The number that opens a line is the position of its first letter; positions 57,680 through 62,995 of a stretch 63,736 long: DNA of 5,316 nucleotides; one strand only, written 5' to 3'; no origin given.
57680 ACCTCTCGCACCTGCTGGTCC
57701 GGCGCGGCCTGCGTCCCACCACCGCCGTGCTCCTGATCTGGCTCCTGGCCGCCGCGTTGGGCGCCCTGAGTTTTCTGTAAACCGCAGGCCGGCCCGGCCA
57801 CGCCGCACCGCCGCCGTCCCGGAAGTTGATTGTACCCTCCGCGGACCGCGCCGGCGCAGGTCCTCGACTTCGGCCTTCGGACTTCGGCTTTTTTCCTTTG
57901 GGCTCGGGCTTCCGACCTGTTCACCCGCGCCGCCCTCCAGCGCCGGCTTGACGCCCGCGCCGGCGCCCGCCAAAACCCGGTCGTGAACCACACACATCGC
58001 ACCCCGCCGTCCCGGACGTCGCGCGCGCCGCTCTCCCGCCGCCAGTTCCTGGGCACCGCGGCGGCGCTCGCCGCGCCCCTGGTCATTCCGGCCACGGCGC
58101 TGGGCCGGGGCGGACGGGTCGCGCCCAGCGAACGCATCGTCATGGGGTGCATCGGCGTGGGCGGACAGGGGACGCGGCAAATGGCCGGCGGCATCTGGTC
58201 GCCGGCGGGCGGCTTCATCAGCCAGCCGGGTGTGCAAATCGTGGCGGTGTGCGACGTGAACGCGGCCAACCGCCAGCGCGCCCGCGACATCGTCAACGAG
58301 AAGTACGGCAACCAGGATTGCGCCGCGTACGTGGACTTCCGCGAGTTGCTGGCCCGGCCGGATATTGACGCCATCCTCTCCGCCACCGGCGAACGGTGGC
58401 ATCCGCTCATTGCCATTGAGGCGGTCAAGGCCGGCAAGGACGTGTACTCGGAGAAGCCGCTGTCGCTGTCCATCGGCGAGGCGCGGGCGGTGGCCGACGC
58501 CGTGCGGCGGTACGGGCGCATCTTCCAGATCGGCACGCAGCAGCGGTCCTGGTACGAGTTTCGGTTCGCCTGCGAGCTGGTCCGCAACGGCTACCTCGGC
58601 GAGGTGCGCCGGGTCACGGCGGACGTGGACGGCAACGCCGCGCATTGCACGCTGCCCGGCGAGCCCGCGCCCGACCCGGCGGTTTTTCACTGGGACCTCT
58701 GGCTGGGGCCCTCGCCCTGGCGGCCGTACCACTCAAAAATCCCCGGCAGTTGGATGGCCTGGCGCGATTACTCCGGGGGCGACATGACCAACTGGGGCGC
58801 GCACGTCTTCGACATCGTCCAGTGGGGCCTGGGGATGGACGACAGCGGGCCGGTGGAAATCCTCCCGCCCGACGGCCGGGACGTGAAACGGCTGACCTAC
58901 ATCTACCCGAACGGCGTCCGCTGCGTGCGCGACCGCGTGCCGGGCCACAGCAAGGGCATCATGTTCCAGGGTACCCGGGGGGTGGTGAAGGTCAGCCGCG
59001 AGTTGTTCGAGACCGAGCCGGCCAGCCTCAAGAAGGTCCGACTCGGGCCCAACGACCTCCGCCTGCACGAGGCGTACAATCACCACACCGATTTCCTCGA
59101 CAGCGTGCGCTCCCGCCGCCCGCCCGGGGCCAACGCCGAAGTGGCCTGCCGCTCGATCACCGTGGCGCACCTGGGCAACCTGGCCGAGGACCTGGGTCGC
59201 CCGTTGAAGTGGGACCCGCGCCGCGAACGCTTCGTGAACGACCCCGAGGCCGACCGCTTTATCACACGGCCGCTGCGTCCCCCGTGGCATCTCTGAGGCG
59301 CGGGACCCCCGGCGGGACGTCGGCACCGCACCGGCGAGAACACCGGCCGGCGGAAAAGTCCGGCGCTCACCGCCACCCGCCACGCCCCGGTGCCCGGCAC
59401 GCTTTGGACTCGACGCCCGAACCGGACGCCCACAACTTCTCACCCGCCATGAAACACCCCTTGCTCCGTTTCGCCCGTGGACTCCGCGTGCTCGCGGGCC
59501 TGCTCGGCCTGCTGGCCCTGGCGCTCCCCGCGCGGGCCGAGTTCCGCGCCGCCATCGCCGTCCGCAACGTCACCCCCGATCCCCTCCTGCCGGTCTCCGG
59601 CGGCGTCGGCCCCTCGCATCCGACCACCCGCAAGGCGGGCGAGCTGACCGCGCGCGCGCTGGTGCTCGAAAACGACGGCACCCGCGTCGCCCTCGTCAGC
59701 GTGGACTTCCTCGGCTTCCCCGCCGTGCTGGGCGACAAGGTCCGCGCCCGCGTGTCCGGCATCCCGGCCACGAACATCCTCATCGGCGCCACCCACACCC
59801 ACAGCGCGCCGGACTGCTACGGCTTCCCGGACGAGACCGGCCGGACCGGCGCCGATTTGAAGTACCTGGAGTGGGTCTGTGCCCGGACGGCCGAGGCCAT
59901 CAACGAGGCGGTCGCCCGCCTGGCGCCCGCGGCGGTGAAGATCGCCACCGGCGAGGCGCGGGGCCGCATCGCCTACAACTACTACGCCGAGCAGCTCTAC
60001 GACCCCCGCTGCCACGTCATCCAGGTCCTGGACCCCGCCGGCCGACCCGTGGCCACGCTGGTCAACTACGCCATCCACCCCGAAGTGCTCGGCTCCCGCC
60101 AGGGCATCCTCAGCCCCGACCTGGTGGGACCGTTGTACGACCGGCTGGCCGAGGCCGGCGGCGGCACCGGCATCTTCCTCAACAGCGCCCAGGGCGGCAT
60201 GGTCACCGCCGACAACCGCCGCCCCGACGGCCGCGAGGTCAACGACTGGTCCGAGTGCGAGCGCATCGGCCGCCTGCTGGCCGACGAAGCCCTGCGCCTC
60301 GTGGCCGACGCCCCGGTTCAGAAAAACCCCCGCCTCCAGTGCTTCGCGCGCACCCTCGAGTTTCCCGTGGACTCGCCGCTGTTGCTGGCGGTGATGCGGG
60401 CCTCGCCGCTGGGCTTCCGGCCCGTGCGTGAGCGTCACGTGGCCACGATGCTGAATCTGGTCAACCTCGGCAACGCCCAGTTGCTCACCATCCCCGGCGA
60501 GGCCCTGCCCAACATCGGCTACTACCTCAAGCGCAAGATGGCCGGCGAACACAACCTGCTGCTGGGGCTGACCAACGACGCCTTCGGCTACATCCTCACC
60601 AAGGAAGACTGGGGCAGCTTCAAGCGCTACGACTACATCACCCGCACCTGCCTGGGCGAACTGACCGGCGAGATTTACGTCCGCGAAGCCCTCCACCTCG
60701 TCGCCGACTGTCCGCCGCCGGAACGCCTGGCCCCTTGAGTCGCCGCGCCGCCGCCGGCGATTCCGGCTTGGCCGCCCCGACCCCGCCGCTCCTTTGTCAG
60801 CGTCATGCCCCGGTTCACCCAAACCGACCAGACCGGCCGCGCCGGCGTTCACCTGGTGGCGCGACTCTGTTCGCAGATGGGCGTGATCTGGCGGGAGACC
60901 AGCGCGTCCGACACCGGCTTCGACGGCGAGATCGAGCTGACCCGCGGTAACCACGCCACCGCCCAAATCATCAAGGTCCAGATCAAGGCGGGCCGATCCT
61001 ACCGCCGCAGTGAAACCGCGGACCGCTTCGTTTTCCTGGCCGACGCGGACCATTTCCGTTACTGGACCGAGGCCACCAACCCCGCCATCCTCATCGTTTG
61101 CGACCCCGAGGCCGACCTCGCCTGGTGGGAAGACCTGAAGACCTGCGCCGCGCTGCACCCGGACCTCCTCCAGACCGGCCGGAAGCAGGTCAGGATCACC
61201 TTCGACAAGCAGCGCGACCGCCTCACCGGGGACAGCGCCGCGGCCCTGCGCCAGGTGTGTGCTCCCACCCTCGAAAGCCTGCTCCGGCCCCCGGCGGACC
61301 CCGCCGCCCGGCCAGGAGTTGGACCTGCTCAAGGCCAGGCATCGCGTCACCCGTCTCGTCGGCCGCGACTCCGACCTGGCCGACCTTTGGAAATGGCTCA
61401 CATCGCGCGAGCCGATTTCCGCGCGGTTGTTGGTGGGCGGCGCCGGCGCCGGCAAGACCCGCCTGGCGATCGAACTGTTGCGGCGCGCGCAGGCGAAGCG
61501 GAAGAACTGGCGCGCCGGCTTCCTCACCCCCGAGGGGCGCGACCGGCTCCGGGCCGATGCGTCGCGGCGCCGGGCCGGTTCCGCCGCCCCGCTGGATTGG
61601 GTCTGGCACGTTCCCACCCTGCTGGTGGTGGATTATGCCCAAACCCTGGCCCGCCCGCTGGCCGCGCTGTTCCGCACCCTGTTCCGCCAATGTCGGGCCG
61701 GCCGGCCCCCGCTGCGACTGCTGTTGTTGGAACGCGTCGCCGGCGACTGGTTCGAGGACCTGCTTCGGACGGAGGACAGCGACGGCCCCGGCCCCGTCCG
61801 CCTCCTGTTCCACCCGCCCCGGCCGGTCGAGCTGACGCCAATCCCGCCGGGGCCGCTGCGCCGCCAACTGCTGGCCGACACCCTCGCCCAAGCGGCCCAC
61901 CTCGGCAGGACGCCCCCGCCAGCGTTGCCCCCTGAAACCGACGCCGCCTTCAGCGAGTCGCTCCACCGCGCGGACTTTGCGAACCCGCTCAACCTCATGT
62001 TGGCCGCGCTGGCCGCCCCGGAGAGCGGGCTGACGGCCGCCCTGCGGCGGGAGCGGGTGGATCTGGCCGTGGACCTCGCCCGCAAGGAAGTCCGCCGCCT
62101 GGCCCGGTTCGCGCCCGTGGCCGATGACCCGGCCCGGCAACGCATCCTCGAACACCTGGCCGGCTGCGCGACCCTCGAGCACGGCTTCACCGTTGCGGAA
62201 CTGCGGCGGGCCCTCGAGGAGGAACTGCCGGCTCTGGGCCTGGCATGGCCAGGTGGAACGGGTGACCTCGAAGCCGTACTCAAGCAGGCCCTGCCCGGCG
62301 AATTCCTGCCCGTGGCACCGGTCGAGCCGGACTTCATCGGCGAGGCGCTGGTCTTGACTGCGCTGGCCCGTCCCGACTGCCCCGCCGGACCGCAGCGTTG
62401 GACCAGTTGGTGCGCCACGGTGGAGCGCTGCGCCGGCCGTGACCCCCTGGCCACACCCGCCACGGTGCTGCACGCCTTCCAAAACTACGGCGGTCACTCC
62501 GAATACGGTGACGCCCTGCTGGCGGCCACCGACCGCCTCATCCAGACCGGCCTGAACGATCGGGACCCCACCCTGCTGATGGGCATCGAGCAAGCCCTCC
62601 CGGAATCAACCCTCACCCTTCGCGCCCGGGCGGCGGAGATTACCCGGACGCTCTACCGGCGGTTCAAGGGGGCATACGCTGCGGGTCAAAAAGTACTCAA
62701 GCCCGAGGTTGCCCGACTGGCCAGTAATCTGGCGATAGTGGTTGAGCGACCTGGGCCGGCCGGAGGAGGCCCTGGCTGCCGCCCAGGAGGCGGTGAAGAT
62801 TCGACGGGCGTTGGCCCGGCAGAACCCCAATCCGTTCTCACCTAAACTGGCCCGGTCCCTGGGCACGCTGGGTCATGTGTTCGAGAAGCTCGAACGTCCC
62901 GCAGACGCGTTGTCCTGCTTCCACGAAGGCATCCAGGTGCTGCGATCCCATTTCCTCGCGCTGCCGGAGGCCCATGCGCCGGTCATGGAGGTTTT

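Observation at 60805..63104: DUF4365-STAND NTPase-TPR (antiviral-STAND/NLR-like) gene split by two 1-nt frameshifts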

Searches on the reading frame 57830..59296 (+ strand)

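Call 65: search_protein_families(library=pfam, proteins=[window:57830-59296:+], max_evalue=0.001)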
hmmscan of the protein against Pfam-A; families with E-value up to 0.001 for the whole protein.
window:57830-59296:+ (488 aa): 4 families
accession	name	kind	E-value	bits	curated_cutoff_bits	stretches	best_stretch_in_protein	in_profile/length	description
PF19051.5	GFO_IDH_MocA_C2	-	9.4e-28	97.8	23.3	1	280-487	46-253/254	Oxidoreductase family, C-terminal alpha/beta domain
PF01408.29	GFO_IDH_MocA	-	1.4e-15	58.4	24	1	131-235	22-119/120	Oxidoreductase family, NAD-binding Rossmann fold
PF10518.14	TAT_signal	-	0.00035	20.8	22.7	1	68-83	2-17/21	TAT (twin-arginine translocation) pathway signal sequence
PF22725.1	GFO_IDH_MocA_C3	-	0.00072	20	27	0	247-335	4-62/124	GFO/IDH/MocA C-terminal domain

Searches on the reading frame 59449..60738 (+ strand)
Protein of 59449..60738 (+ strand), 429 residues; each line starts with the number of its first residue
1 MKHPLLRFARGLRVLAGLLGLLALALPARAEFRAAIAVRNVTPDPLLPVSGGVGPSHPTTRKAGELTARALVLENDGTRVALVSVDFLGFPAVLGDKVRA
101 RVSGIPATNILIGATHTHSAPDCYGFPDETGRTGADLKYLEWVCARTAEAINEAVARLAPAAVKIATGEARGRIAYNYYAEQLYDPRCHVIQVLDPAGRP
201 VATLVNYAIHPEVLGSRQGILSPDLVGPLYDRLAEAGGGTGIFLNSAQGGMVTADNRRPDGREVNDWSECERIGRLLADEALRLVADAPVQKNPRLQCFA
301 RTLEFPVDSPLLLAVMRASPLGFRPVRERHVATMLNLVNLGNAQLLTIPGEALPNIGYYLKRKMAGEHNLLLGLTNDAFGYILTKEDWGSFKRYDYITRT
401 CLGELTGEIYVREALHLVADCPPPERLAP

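Call 55: find_encoding_contigs(protein=window:59449-60738:+, flank=5000, max_places=8)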
Protein window:59449-60738:+ (429 aa): no gene with exactly this product is on record in the collection.

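Call 65: search_protein_families(library=pfam, proteins=[window:59449-60738:+], max_evalue=0.001)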
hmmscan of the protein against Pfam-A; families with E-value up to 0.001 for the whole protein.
window:59449-60738:+ (429 aa): 1 family
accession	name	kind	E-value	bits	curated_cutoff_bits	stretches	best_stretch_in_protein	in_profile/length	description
PF04734.18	Ceramidase_alk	-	7.4e-07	28.6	32.1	1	66-224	36-217/509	Neutral/alkaline non-lysosomal ceramidase, N-terminal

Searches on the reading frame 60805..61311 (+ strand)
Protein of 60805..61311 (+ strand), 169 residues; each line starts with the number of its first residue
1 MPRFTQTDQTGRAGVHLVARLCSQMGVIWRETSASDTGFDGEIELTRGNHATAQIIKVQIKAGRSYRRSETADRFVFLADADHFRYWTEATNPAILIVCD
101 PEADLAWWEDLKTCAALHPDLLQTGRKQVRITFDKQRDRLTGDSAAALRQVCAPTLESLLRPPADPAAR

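Call 3: search_protein_families(library=pfam, proteins=[window:60805-61311:+], max_evalue=1)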
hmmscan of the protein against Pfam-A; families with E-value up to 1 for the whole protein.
window:60805-61311:+ (169 aa): 1 family
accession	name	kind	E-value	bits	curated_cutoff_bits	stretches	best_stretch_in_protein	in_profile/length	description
PF14280.11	DUF4365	-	5.1e-28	98.3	24.3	1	12-151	2-138/139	Domain of unknown function (DUF4365)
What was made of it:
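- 60805..61305 (+): Segment 1 (frame 1): the DUF4365 / DREN-type PD-(D/E)xK nuclease domain, starting at ATG 60805. After the break this frame runs on out of frame to a stop at 61935. Pfam PF14280 E=5.1e-28, residues 12-151 (call 3).
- On DUF4365 / DREN PD-(D/E)xK nuclease domain (PF14280): 98.3 bits against a cut-off of 24.3, covering profile positions 2-138 of 139 (call 3).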

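Call 4: search_protein_families(library=padloc, proteins=[window:60805-61311:+], max_evalue=1)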
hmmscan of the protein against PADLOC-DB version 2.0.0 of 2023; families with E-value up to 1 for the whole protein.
window:60805-61311:+ (169 aa): 6 families
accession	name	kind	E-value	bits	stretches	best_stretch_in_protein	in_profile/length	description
PDLC02398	Aga_REase-PNTD1-PNTD2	-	3.7e-37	126.3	1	3-160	4-151/429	Class I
PDLC02415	Aga_REase-PNTD1-PNTD2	-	4.1e-24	83.2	1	5-163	5-151/423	Class I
PDLC04297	PDC-M02A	-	6.8e-05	20.7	1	10-108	7-106/165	-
PDLC04278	PDC-M02A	-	0.00011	20.3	1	4-108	3-108/167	-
PDLC04276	PDC-M02A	-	0.00036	18.2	1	33-110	47-128/184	-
PDLC04290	PDC-M02A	-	0.002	15.8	1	18-109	16-112/170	-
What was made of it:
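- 60805..61305 (+): PADLOC Aga_REase E=3.7e-37 (call 4).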

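Call 27: search_solved_structures(query=window:60805-61308:+, max_evalue=10, show_alignments=3)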
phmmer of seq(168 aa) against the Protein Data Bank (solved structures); distinct sequences matched with E-value up to 10: 11.
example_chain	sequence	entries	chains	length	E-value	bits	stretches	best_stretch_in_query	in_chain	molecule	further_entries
9qbq_A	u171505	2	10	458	5.2e-08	36.1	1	3-116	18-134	DUF4365 domain-containing protein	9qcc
9qbp_A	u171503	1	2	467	0.00017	24.7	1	5-113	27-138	DUF4365 domain-containing protein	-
6to3_AAA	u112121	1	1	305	0.001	22.2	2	59-114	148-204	Glutathione transferase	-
9jsb_D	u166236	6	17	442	0.0022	21.1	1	26-113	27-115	DREN-APAZ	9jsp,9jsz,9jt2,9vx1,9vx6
9k86_A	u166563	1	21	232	0.32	14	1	49-131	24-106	Fiber-n6-Zn1-HEHE-410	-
8vqk_A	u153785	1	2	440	0.52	13.4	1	46-117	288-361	Putative ABC transporter periplasmic-binding protein YcjN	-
6tk8_AAA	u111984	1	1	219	1.5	11.9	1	59-114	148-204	Glutathione transferase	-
7odm_AAA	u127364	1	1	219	1.5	11.8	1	59-114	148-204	Glutathione transferase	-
5f06_A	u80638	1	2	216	1.5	11.8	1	71-115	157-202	Glutathione S-transferase family protein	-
6tjs_AAA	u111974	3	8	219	1.5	11.8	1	59-114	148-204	Glutathione transferase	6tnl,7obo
6riv_B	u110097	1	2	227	1.6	11.8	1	59-114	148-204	Glutathione transferase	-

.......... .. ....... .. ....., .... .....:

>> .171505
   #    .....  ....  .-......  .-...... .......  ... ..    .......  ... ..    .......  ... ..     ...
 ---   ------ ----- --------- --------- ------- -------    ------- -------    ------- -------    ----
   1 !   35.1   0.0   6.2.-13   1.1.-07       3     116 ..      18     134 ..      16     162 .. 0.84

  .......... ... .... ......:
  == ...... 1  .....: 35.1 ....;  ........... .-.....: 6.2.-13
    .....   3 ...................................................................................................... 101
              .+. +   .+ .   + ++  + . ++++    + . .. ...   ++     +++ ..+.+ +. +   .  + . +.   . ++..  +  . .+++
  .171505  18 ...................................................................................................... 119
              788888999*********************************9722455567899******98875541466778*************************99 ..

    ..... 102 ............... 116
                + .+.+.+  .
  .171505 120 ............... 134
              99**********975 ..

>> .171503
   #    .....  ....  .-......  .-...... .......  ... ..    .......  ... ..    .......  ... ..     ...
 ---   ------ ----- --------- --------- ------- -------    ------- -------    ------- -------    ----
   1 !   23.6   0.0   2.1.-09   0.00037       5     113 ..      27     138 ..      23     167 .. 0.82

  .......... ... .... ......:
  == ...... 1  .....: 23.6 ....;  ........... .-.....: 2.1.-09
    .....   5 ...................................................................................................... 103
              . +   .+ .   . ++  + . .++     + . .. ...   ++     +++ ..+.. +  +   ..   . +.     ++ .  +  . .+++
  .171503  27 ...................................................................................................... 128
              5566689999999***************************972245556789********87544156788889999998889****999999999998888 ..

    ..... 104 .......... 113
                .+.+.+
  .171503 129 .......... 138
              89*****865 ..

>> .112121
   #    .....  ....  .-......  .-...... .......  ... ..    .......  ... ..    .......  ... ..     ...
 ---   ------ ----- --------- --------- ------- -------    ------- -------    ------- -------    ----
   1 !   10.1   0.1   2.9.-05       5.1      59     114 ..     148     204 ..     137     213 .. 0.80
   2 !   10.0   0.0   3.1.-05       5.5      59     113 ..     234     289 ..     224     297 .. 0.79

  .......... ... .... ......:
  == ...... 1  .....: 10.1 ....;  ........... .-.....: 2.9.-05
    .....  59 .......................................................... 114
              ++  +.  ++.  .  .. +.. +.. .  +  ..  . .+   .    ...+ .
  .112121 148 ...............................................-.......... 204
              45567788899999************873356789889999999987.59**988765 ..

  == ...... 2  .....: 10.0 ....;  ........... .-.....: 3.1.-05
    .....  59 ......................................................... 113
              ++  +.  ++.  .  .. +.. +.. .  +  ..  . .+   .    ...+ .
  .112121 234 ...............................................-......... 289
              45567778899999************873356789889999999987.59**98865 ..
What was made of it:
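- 60805..61305 (+): PDB 9qbq, 9qbp and 9jsb DREN-APAZ alignments (call 27).
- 60979..60987 (+): Codons Q59-I60-K61 (VQIK), the QxK active-site motif of DUF4365. The upstream motif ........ (D40, E42, E44) lies at 60916..60939. These residues align to VQVK and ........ of the solved DUF4365 proteins (call 27).
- On DUF4365 / DREN PD-(D/E)xK nuclease domain (PF14280): VQ59IK61 and GFD40GE42IE44L align to VQVK and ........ of 9qbq and 9qbp (call 27).
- Closest known: SPARDA DREN-APAZ. Same: The domain matches PDB 9qbq, 9qbp and 9jsb by sequence (calls 3, 4, 27).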

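Call 56: find_homologous_proteins(query=window:60805-61293:+, max_evalue=0.00001)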
Query seq(163 aa): 61 candidates shared short words with the query, none scored E <= 0.00001.

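Call 66: search_protein_families(library=ncbifam, proteins=[window:60805-61305:+], max_evalue=0.01)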
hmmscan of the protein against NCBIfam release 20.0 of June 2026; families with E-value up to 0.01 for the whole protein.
window:60805-61305:+ (167 aa): 0 families
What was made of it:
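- Tried and rejected: NCBIfam gave nothing useful (call 66).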

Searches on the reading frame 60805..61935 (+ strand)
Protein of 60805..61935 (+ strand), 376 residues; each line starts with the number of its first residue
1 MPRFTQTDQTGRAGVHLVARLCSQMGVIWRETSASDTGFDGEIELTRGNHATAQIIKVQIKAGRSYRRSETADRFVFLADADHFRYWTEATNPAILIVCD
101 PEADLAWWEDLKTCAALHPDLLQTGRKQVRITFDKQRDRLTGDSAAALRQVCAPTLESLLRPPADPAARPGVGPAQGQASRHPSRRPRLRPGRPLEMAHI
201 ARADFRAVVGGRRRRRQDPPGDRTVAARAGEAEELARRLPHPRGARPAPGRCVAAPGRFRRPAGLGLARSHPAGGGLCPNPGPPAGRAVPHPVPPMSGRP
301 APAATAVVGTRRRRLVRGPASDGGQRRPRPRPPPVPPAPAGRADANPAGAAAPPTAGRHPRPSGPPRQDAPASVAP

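Call 53: find_encoding_contigs(protein=window:60805-61935:+, flank=3000, max_places=6)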
Protein window:60805-61935:+ (376 aa): no gene with exactly this product is on record in the collection.

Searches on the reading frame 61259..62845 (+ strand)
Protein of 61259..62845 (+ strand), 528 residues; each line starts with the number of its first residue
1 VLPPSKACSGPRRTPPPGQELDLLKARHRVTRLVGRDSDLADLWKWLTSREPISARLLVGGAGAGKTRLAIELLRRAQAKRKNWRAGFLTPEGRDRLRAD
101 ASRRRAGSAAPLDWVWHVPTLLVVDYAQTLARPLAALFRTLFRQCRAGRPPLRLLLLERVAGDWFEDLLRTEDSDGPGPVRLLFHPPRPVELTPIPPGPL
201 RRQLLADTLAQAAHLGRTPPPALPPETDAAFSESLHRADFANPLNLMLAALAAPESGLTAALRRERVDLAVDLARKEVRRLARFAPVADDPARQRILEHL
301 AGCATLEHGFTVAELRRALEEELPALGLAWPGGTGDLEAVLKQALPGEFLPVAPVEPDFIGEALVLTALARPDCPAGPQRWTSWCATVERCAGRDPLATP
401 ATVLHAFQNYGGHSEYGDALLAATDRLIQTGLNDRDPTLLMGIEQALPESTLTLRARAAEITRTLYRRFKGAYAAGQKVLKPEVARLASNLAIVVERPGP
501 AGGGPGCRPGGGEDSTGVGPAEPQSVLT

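Call 3: search_protein_families(library=pfam, proteins=[window:61259-62845:+], max_evalue=1)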
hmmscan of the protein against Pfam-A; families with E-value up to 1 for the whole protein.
window:61259-62845:+ (528 aa): 7 families
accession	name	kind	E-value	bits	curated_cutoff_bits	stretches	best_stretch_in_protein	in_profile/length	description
PF13191.12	AAA_16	-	0.0093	16.9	32.6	1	32-156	1-137/167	AAA ATPase domain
PF13401.12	AAA_22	-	0.037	14.8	27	0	57-80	9-32/130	AAA domain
PF25199.1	nSTAND_NTPase5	-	0.071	13.4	34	1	54-159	42-133/145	Novel STAND NTPase 5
PF07939.16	DUF1685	-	0.081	13.2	21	1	297-328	6-38/60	Protein of unknown function (DUF1685)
PF13245.12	AAA_19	-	0.15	12.7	25.1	1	57-94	15-52/134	AAA domain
PF09848.15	SLFN-g3_helicase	-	0.23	11.1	24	1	59-94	7-42/354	Schlafen group 3, DNA/RNA helicase domain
PF24883.2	NPHP3_N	-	0.24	12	24.8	0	43-83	12-52/164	Nephrocystin 3, N-terminal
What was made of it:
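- Closest known: Pfam nSTAND_NTPase5. Different: The window protein scores 13.4 bits against a cut-off of 34 (call 3), so membership at the Pfam threshold is not met.
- Checked: The NTPase gives only sub-threshold AAA_16 and nSTAND5 hits (call 3).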

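Call 4: search_protein_families(library=padloc, proteins=[window:61259-62845:+], max_evalue=1)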
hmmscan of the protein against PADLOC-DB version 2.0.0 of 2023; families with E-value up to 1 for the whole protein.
window:61259-62845:+ (528 aa): 3 families
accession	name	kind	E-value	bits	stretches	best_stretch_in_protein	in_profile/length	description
PDLC02793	SspF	-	0.0045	13.4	1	26-86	26-85/600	SspF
PDLC04476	PDC-M16A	-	0.023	11.1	1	41-94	14-64/691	-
PDLC04140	mad8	-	0.032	11.8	1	57-95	31-69/314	mads_8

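Call 66: search_protein_families(library=ncbifam, proteins=[window:61310-62740:+], max_evalue=0.01)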
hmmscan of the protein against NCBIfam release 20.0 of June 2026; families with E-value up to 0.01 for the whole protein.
window:61310-62740:+ (477 aa): 0 families
